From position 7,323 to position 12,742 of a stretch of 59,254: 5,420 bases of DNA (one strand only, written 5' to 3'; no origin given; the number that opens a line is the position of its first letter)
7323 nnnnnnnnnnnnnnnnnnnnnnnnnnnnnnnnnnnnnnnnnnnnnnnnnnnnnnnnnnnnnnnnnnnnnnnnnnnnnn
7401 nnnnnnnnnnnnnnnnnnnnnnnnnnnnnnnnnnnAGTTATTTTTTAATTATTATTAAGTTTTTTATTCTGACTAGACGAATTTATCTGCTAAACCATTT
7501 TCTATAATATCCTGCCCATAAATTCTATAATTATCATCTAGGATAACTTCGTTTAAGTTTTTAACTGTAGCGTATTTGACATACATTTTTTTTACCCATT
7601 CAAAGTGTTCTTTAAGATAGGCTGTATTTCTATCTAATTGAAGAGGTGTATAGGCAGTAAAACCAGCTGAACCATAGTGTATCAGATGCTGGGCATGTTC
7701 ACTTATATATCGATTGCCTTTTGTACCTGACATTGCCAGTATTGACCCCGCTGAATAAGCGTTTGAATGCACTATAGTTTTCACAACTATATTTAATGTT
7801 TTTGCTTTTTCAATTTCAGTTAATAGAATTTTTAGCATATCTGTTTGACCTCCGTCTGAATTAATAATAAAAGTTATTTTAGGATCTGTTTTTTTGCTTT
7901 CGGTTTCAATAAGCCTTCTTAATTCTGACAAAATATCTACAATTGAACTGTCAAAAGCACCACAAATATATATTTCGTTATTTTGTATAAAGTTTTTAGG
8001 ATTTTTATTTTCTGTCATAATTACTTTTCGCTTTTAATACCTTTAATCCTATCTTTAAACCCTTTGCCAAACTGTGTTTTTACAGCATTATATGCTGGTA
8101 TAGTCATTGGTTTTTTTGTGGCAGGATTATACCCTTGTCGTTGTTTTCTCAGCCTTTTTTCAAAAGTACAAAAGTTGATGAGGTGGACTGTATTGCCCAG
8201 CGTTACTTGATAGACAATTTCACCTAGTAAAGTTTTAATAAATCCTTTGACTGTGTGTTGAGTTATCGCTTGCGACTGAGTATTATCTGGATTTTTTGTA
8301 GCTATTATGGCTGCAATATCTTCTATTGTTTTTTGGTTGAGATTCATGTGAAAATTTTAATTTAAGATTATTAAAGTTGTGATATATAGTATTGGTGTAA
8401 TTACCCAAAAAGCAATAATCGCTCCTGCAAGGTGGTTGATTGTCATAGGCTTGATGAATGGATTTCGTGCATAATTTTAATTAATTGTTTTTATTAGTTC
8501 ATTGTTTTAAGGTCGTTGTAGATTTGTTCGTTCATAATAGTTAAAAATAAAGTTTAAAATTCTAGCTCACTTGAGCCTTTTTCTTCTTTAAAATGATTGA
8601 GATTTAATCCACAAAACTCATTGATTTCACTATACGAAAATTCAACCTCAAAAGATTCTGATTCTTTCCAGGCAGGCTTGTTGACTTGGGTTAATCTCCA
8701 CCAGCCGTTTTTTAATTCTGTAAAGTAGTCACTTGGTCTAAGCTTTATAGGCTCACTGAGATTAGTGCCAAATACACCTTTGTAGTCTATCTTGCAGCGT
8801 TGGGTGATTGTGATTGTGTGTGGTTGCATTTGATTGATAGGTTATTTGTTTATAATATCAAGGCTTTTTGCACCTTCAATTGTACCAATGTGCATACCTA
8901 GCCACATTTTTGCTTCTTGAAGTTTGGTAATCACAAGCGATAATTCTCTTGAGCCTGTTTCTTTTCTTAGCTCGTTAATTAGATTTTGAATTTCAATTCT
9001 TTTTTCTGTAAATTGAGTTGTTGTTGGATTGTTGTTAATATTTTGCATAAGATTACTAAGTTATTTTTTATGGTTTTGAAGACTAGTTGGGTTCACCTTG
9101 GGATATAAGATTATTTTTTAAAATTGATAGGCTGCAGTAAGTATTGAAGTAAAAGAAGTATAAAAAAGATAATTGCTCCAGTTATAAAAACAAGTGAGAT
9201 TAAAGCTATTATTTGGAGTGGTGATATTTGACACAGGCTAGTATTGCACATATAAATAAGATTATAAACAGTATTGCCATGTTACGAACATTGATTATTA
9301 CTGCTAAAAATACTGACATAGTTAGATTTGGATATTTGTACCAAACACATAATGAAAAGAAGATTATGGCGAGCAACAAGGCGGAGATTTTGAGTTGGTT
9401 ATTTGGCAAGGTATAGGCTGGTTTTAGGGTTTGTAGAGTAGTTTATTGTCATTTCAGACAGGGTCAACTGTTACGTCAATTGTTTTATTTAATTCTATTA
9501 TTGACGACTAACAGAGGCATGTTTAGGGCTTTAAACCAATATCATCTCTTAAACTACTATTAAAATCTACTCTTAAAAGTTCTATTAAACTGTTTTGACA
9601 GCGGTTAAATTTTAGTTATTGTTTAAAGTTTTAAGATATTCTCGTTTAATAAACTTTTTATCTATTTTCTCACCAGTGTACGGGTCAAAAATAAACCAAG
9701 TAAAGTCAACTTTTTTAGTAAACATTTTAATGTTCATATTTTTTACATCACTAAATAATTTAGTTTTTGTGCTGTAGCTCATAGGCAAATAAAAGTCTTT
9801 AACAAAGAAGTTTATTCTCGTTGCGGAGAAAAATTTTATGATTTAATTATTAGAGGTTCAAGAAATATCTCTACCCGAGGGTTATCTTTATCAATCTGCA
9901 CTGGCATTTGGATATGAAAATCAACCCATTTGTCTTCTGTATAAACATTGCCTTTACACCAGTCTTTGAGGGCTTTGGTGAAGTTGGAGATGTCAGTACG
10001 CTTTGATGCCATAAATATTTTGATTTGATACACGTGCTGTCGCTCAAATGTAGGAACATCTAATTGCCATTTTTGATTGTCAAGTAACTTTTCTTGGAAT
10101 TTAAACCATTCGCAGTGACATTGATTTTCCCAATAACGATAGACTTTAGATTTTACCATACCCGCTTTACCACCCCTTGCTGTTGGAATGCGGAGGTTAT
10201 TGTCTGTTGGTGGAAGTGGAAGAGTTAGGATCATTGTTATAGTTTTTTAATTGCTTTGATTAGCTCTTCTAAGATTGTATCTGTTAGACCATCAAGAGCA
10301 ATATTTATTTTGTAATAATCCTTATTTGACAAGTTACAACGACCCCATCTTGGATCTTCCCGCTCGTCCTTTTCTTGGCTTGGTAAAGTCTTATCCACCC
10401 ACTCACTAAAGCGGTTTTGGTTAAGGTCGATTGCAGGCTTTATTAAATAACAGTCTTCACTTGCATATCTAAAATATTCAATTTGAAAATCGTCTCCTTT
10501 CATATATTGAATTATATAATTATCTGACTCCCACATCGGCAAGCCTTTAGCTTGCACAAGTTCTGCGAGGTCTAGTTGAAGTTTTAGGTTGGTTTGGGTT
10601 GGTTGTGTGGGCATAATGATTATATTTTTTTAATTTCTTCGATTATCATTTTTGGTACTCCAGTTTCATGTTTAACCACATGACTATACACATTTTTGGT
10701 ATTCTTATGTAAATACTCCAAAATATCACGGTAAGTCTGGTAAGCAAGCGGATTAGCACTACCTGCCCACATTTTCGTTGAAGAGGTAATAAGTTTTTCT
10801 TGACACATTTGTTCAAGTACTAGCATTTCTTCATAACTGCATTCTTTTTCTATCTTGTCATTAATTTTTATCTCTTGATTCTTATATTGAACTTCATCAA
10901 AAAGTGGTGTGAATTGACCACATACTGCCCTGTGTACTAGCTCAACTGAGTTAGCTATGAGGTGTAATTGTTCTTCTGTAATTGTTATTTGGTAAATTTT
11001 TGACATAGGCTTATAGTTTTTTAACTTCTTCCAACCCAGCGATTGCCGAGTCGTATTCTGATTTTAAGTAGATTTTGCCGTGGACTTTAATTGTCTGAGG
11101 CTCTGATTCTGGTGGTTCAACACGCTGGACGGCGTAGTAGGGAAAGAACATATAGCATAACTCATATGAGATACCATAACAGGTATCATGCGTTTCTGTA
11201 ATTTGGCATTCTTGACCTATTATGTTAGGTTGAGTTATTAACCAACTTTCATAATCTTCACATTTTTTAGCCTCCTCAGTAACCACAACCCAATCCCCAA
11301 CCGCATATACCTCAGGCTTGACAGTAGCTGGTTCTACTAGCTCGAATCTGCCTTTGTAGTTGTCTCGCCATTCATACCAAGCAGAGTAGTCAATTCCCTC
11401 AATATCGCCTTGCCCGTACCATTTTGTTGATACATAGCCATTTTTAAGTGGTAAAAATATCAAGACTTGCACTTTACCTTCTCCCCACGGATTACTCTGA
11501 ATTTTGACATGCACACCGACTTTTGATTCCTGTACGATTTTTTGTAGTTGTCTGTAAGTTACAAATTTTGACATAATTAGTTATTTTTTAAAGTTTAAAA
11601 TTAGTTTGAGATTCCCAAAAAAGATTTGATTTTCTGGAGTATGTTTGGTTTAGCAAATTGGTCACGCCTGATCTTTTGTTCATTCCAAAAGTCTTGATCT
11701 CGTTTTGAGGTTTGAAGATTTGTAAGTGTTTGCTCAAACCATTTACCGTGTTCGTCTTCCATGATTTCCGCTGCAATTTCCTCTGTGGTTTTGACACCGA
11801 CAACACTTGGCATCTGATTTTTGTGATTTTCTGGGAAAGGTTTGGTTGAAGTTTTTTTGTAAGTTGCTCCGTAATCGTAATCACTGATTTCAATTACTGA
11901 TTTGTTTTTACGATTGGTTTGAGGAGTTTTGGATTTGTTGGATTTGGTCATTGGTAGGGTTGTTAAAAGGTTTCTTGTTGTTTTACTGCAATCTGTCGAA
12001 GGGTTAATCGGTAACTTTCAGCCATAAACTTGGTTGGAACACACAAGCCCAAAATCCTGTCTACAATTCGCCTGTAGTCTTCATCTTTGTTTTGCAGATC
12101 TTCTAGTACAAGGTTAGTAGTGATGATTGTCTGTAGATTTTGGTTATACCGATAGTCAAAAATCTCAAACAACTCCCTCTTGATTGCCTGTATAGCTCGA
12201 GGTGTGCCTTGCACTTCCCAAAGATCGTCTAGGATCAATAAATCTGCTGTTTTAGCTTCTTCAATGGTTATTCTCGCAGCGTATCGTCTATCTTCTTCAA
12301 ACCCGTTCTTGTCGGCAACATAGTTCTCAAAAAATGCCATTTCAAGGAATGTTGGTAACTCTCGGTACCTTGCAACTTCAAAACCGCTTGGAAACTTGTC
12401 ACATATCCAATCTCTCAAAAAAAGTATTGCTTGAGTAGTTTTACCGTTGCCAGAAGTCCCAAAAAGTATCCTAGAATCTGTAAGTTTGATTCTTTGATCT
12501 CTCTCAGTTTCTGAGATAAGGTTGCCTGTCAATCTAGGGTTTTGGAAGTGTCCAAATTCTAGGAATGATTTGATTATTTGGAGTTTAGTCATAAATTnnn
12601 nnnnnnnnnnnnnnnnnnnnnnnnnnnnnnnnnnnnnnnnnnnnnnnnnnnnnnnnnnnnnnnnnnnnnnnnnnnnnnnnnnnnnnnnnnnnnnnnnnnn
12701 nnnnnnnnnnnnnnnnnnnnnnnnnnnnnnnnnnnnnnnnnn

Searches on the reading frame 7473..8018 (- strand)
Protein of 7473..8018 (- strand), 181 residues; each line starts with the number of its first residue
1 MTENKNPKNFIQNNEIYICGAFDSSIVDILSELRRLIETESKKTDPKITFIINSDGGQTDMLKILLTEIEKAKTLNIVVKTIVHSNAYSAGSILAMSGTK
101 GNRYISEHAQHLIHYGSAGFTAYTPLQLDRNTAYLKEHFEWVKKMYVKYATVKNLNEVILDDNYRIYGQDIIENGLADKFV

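Call 38: search_protein_families(library=phrogs, proteins=[window:7473-8018:-], max_evalue=0.001)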
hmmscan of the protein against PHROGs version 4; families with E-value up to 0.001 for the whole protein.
window:7473-8018:- (181 aa): 6 families
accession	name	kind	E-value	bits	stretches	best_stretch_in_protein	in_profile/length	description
phrog_1827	-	other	8.3e-11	42.6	1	31-167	37-167/202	ATP-dependent protease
phrog_1684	-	head and packaging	1.7e-08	35.3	1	46-180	73-202/284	head maturation protease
phrog_94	-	head and packaging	1e-06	29.5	1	29-120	108-187/622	head maturation protease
phrog_53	-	head and packaging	2.9e-06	27.8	1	19-100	96-171/583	head maturation protease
phrog_23753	-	head and packaging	9.1e-05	23.2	1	40-119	36-110/298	head maturation protease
phrog_5410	-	other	0.00044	20.6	1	44-157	54-162/323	ATP-dependent protease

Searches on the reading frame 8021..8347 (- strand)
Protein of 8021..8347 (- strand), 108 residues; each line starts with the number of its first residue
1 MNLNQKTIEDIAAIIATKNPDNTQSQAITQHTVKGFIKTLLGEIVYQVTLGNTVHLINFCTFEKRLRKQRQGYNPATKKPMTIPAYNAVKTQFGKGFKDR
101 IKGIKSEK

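Call 38: search_protein_families(library=phrogs, proteins=[window:8021-8347:-], max_evalue=0.001)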
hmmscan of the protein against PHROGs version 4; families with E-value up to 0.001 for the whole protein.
window:8021-8347:- (108 aa): 1 family
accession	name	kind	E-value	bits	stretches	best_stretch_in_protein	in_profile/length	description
phrog_379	-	DNA, RNA and nucleotide metabolism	1.1e-20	74.6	1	9-108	33-125/138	DNA binding protein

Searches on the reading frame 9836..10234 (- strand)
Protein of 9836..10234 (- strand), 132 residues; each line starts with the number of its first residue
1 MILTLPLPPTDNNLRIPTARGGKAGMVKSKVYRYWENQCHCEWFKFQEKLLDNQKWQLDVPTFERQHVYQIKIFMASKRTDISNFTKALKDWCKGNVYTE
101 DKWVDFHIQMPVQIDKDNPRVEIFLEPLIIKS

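Call 38: search_protein_families(library=phrogs, proteins=[window:9836-10234:-], max_evalue=0.001)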
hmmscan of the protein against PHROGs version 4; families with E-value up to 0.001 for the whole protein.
window:9836-10234:- (132 aa): 1 family
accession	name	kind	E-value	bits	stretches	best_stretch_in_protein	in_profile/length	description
phrog_140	-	DNA, RNA and nucleotide metabolism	0.00035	21.3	1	73-128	116-168/219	RusA-like Holliday junction resolvase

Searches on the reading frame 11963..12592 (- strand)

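Call 38: search_protein_families(library=phrogs, proteins=[window:11963-12592:-], max_evalue=0.001)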
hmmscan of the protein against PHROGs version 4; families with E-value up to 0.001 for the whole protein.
window:11963-12592:- (209 aa): 4 families
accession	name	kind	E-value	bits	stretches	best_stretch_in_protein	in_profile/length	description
phrog_50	-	DNA, RNA and nucleotide metabolism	4.4e-22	79.8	1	42-200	373-515/570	DnaC-like helicase loader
phrog_3277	-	DNA, RNA and nucleotide metabolism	3.9e-18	66.8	1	40-202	12-160/168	DnaC-like helicase loader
phrog_15321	-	unknown function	2.9e-06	28.4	1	116-180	8-72/93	-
phrog_26922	-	DNA, RNA and nucleotide metabolism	8.4e-05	24.1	1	115-171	11-63/92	DnaC-like helicase loader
